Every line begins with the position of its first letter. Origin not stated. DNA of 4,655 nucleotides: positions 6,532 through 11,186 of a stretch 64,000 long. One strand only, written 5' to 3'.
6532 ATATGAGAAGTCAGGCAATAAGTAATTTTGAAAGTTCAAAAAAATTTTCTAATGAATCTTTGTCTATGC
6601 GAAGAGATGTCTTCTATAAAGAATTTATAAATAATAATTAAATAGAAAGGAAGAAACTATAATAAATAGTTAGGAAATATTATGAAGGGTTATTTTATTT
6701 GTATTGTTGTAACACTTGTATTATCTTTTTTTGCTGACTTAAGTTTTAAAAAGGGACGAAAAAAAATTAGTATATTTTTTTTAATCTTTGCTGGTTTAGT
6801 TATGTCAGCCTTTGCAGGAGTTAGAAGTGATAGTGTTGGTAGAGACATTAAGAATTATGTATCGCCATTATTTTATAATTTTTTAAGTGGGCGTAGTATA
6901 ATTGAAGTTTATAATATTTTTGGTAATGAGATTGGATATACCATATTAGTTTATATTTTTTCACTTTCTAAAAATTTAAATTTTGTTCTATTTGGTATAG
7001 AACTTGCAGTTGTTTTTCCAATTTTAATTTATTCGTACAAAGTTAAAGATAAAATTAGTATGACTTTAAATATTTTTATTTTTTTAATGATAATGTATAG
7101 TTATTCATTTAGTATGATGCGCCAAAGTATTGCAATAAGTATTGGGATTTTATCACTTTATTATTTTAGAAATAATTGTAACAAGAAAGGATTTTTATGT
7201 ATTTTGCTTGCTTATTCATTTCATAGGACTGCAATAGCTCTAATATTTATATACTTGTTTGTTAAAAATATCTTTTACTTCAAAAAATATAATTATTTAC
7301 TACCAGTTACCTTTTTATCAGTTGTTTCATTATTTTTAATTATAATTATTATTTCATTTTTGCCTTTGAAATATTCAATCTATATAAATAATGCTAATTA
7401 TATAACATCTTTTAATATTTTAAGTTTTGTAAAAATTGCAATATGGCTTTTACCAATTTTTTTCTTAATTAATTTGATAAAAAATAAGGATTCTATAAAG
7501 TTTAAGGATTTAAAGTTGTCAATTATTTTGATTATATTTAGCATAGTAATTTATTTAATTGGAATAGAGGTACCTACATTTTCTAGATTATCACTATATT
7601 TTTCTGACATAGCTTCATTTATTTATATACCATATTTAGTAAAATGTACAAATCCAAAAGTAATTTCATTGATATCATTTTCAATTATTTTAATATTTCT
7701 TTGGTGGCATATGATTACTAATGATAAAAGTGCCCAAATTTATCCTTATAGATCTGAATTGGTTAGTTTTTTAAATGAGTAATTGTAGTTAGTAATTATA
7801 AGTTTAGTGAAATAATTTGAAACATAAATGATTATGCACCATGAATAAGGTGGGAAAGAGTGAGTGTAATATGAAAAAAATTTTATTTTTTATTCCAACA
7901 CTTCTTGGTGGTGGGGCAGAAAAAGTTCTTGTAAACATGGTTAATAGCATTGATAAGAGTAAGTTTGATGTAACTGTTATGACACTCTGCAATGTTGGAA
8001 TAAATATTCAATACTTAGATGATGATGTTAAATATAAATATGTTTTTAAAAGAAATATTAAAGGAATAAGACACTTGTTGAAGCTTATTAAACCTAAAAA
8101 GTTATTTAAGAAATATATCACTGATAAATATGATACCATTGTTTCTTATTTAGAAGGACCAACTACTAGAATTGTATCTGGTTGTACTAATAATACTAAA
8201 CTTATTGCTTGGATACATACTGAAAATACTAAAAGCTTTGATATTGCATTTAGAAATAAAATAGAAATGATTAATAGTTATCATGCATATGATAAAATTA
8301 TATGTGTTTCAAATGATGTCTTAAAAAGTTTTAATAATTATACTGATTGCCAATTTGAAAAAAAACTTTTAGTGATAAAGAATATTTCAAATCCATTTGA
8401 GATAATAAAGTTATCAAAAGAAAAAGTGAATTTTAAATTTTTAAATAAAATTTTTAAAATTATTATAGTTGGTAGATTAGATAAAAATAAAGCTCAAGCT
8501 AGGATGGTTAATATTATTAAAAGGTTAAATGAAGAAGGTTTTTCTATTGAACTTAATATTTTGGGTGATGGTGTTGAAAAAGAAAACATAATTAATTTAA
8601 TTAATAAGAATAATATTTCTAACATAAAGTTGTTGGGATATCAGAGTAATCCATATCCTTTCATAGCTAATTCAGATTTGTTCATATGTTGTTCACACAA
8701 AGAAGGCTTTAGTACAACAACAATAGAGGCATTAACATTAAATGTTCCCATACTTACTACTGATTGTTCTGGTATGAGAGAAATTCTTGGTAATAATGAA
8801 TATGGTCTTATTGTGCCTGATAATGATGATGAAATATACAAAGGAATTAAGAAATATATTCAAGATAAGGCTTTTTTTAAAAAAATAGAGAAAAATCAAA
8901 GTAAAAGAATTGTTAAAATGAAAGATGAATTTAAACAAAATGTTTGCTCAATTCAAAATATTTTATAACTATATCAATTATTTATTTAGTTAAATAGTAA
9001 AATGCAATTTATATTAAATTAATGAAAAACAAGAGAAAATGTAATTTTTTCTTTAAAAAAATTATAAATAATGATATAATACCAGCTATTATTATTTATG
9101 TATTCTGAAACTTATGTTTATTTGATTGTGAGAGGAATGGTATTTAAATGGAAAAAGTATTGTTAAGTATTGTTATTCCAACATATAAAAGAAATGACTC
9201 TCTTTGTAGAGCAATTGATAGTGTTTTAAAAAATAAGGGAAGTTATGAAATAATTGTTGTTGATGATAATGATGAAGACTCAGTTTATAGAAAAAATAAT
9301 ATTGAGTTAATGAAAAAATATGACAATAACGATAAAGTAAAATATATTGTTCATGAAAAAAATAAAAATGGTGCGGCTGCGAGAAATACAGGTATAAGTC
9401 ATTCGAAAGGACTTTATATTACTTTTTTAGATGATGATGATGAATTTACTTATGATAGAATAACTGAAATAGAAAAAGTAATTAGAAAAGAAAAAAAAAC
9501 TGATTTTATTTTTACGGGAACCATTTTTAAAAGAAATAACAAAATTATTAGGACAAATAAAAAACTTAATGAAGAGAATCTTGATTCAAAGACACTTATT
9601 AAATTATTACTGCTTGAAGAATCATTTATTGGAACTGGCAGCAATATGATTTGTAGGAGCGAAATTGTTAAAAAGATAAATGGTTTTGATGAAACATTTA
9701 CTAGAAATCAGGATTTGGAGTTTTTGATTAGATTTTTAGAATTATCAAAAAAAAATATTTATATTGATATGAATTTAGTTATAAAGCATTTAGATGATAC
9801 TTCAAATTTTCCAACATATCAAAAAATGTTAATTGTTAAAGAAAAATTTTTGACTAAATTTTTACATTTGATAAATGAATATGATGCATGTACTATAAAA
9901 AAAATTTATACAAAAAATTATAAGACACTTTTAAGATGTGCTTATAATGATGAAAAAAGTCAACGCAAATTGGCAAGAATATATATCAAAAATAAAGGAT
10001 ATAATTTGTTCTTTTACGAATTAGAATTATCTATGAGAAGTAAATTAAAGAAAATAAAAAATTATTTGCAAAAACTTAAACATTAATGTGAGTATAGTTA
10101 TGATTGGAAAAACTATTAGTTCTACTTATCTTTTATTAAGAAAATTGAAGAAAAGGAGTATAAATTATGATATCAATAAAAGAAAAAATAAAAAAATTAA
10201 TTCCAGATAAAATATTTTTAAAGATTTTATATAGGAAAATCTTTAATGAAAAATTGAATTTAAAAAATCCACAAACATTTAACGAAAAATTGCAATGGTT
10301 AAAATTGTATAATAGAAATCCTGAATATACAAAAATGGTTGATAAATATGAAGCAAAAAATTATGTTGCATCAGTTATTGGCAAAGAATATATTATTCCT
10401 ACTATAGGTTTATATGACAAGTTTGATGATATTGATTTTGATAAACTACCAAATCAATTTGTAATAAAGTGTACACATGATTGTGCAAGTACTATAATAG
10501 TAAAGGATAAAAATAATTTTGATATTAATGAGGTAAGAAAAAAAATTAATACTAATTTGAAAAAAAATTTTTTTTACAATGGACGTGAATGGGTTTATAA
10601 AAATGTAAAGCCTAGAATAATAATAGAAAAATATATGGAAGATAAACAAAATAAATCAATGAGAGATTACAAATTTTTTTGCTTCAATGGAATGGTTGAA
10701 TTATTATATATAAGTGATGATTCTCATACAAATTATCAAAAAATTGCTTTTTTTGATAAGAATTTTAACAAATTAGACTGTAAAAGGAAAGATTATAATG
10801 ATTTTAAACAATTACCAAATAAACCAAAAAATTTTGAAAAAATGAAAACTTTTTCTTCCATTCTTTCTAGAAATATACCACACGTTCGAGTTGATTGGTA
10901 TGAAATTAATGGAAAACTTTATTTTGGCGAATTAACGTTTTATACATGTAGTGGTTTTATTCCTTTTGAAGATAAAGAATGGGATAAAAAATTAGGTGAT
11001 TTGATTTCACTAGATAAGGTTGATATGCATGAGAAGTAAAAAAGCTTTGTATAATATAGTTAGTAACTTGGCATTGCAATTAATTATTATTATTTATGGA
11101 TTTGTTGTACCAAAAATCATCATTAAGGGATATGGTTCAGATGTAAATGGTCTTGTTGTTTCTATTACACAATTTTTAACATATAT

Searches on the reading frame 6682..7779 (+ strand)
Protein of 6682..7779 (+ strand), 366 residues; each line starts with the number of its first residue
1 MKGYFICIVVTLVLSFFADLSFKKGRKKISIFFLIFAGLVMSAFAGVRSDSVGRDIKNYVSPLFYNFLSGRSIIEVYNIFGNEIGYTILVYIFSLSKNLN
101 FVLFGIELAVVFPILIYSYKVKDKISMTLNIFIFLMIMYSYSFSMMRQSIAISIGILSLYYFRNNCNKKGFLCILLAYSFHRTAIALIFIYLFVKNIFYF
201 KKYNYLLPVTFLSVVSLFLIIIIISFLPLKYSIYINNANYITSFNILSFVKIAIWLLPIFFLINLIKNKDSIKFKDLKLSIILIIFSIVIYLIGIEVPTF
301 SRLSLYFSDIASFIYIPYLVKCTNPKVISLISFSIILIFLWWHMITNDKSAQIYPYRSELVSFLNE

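Call 38: search_protein_families(library=pfam, proteins=[window:6682-7779:+], max_evalue=0.00001)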
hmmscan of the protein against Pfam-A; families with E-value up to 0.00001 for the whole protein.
window:6682-7779:+ (366 aa): 1 family
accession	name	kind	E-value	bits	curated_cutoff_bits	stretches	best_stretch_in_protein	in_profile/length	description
PF14897.12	EpsG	-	2e-37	129.5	30.1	1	32-358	2-326/326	EpsG family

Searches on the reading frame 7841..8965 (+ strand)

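Call 38: search_protein_families(library=pfam, proteins=[window:7841-8965:+], max_evalue=0.00001)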
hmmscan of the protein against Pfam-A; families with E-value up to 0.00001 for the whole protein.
window:7841-8965:+ (375 aa): 4 families
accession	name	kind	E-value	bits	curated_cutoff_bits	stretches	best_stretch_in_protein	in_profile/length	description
PF00534.26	Glycos_transf_1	-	4.7e-28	98.3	26.4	1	203-355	14-171/172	Glycosyl transferases group 1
PF13692.12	Glyco_trans_1_4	-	1.8e-23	83.8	27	1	206-342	3-142/142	Glycosyl transferases group 1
PF20706.3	GT4-conflict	-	7.1e-08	32.3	26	1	201-326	194-335/385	Family 4 Glycosyltransferase in conflict systems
PF13439.12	Glyco_transf_4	-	3.7e-06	27.5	28.5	0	24-166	2-150/170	Glycosyltransferase Family 4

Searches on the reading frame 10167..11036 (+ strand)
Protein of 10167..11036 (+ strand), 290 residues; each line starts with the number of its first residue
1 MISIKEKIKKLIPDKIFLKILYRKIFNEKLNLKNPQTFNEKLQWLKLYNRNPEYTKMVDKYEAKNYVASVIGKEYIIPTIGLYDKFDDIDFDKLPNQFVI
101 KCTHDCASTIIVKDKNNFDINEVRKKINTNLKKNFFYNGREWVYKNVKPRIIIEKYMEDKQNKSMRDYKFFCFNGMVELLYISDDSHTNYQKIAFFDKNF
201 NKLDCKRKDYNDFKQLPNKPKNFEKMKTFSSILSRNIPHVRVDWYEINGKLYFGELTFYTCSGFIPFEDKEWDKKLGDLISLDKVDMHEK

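Call 38: search_protein_families(library=pfam, proteins=[window:10167-11036:+], max_evalue=0.00001)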
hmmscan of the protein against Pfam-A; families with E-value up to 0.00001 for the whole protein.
window:10167-11036:+ (290 aa): 1 family
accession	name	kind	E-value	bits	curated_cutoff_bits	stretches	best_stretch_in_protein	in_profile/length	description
PF14305.11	ATPgrasp_TupA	-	1.1e-67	228.5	25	1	40-280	1-240/241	TupA-like ATPgrasp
